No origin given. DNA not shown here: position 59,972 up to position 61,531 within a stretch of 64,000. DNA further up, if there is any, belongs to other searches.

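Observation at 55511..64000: Atypical hdr-type cluster: GATase-like gene, double-module HdrA, MvhD, HdrD-like protein and a second HdrA::MvhD fusion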

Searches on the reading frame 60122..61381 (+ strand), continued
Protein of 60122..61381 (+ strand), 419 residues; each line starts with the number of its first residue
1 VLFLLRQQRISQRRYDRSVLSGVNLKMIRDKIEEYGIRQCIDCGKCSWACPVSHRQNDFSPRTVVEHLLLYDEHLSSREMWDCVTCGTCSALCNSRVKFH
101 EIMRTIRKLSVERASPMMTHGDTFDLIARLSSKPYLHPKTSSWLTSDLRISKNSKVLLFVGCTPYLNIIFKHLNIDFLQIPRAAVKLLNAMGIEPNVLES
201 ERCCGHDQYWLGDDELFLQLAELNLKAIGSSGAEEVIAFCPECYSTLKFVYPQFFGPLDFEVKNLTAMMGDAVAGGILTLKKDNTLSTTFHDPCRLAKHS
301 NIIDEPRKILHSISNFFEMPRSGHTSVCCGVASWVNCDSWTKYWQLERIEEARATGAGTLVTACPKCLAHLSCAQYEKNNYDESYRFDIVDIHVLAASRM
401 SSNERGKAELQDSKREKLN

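Call 64: search_solved_structures(query=L001:10102-12627:+, max_evalue=1e-10, show_alignments=1)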
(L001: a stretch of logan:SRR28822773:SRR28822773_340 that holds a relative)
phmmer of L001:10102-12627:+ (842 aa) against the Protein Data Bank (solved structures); distinct sequences matched with E-value up to 1e-10: 13.
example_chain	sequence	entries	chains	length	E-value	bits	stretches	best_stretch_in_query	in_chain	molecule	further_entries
5odc_A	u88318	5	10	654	5.3e-161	540.6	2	323-708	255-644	Heterodisulfide reductase, subunit A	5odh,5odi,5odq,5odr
9sfi_A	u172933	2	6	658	1.8e-158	532.3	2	323-714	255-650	CoB--CoM heterodisulfide reductase iron-sulfur subunit A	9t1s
8rvu_a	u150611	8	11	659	3.5e-157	528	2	321-701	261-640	H(2):CoB-CoM heterodisulfide,ferredoxin reductase subunit A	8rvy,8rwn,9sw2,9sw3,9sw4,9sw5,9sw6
8rvv_A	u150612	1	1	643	3.5e-157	528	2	320-700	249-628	H(2):CoB-CoM heterodisulfide,ferredoxin reductase subunit A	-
7bkb_A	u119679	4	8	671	9.8e-129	433.9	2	321-700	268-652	CoB--CoM heterodisulfide reductase iron-sulfur subunit A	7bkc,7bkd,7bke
6tjr_A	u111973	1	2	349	2.2e-36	128.4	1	395-629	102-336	Fumarate reductase/succinate dehydrogenase flavoprotein domain protein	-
9sfi_K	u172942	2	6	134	2.1e-25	92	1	721-835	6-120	F420-non-reducing hydrogenase subunit delta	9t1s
9sw2_D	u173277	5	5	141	3.8e-23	84.6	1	717-835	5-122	F420-non-reducing hydrogenase iron-sulfur subunit D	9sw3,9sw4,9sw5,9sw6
7bkb_F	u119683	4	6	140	4.7e-23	84.3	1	720-837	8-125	F420-non-reducing hydrogenase subunit D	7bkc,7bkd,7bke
5odc_D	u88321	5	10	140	1.2e-20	76.3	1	720-833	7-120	Methyl-viologen reducing hydrogenase subunit D | Methyl-viologen reducing hydrogenase, subunit D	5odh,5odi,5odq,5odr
8rvv_F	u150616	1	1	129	3.3e-20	74.9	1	720-835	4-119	Methyl viologen-reducing hydrogenase, subunit D-related protein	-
8rvu_F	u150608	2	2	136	3.6e-20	74.7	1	720-835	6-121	Methyl viologen-reducing hydrogenase, subunit D-related protein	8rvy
9sw6_G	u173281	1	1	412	1.1e-12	50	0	644-697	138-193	Polyferredoxin protein MvhB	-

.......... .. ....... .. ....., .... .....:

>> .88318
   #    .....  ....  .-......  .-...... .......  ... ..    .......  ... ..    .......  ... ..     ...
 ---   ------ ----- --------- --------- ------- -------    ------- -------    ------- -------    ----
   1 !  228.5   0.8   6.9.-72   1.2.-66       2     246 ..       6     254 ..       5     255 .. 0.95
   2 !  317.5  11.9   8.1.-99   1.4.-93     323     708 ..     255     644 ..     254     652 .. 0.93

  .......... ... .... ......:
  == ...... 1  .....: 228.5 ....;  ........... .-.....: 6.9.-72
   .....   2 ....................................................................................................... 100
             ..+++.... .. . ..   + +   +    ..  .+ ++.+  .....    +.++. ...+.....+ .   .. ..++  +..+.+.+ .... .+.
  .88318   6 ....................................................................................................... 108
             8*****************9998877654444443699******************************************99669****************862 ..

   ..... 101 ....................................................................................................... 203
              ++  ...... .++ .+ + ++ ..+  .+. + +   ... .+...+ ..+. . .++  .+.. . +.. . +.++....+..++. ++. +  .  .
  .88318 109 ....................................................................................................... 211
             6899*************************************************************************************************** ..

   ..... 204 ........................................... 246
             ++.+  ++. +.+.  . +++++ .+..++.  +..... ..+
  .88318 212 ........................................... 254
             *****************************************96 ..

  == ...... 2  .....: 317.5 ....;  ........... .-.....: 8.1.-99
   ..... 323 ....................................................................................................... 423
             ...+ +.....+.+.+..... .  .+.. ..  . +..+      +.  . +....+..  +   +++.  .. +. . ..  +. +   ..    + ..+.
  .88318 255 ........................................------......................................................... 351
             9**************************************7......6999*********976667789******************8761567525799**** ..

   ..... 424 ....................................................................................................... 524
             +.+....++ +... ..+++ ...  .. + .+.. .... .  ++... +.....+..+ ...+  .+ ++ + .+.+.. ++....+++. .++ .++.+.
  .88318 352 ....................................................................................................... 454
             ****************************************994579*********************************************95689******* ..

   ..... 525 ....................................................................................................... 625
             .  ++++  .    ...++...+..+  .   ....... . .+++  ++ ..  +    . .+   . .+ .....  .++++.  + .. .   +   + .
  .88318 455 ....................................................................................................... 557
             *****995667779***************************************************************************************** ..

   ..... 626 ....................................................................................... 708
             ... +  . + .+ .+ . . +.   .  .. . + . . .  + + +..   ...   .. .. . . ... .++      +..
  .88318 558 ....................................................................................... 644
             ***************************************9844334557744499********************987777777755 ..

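Call 65: find_homologous_proteins(query=window:60200-61378:+, max_evalue=1e-10)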
Query window:60200-61378:+ (393 aa): 4312 proteins with E <= 1e-10 among 6683 candidates; the best 120 are listed.
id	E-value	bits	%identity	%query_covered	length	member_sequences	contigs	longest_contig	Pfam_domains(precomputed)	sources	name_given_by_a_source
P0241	2.3e-230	782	88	95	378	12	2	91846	PF13534.12,PF02754.22,PF13237.12,PF13183.12,PF13187.12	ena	-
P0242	5.1e-216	735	81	96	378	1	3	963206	PF12838.13,PF13534.12,PF02754.22,PF13237.12,PF13183.12,PF13187.12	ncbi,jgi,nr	ncbi:MAG: (Fe-S)-binding protein [Methanomassiliicoccales archaeon]|jgi:Fe-S oxidoreductase|nr:(Fe-S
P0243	7.8e-141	488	54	94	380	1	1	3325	PF12838.13,PF13534.12,PF02754.22,PF13237.12,PF13183.12,PF13187.12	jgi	jgi:Fe-S oxidoreductase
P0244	2.7e-136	473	52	95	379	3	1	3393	PF12838.13,PF13534.12,PF02754.22,PF13237.12,PF13183.12,PF13187.12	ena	-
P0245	4.0e-133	462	52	94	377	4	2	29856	PF13534.12,PF02754.22,PF13237.12,PF13183.12,PF13187.12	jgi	-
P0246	7.2e-133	461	53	92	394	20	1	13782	PF13534.12,PF02754.22,PF13237.12,PF13183.12,PF13187.12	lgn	-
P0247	9.6e-133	461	51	95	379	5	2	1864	PF02754.22,PF13237.12,PF13183.12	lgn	-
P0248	2.7e-129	450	50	95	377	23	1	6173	PF02754.22,PF13237.12,PF13183.12,PF13187.12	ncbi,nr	ncbi:MAG: (Fe-S)-binding protein [Methanomassiliicoccales archaeon]|nr:(Fe-S)-binding protein [Metha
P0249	2.2e-128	447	50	94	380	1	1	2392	PF12838.13,PF02754.22,PF13237.12,PF13183.12,PF13187.12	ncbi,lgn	-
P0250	3.6e-125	436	52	94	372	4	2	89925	PF02754.22,PF13237.12,PF13183.12,PF13187.12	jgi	-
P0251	6.3e-124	432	48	94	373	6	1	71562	PF12838.13,PF13534.12,PF02754.22,PF13237.12,PF13183.12,PF13187.12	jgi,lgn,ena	-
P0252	1.2e-122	428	52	88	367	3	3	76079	PF02754.22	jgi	jgi:Fe-S oxidoreductase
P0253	4.1e-122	426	47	95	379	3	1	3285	PF02754.22,PF13237.12,PF13183.12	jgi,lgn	-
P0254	1.5e-121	424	48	94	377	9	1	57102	PF12838.13,PF02754.22,PF13237.12,PF13183.12,PF13187.12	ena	-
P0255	2.0e-121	424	47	94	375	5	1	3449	PF12838.13,PF02754.22,PF13237.12,PF13183.12,PF13187.12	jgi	-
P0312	3.9e-106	373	43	95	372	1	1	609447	PF02754.22,PF13237.12,PF13183.12,PF13187.12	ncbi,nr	ncbi:MAG: (Fe-S)-binding protein [Methanomassiliicoccus sp.]|nr:(Fe-S)-binding protein [Methanomassi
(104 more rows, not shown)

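Call 66: find_encoding_contigs(protein=P0312, flank=9000, max_places=1)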
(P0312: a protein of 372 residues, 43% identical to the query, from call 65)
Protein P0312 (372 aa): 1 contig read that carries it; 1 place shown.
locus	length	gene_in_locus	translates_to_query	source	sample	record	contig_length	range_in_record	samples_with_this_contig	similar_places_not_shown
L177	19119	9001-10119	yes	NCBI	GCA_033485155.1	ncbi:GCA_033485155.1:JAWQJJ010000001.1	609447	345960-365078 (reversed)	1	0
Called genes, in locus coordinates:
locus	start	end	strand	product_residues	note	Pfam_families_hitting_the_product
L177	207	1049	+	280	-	PF03848:TehB, PF02353:CMAS, PF05175:MTS, PF05401:NodS, PF13489:Methyltransf_23, PF13649:Methyltransf_25, PF13847:Methyltransf_31, PF08241:Methyltransf_11, +2 more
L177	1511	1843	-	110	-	-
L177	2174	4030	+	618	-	PF04055:Radical_SAM (weak)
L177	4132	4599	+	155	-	PF00011:HSP20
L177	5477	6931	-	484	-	PF03796:DnaB_C (weak), PF06745:ATPase, PF13481:AAA_25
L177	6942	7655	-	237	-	PF06745:ATPase, PF13481:AAA_25 (weak), PF23442:DUF7125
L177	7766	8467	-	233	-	PF13353:Fer4_12, PF04055:Radical_SAM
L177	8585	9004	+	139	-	PF02662:FlpD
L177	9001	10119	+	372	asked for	PF13183:Fer4_8, PF13187:Fer4_9 (weak), PF13237:Fer4_10 (weak), PF02754:CCG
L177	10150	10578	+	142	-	PF04343:DUF488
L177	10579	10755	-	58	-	-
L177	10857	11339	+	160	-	PF13183:Fer4_8, PF13237:Fer4_10 (weak), PF13187:Fer4_9, PF13484:Fer4_16 (faint), PF13534:Fer4_17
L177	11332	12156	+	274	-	PF02754:CCG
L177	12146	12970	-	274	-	PF02749:QRPTase_N, PF01729:QRPTase_C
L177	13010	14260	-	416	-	PF00753:Lactamase_B, PF23023:Anti-Pycsar_Apyc1 (weak), PF12706:Lactamase_B_2 (faint), PF10996:Beta-Casp, PF07521:RMMBL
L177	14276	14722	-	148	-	PF01894:YjbQ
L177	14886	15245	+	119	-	-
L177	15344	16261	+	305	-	-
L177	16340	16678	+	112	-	PF01096:Zn_ribbon_TFIIS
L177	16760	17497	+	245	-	PF00705:PCNA_N, PF02747:PCNA_C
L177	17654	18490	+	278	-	PF13292:DXP_synthase_N, PF00456:Transketolase_N, PF00676:E1_dh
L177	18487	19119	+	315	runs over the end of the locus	PF02779:Transket_pyr, PF02780:Transketolase_C, PF22613:Transketolase_C_1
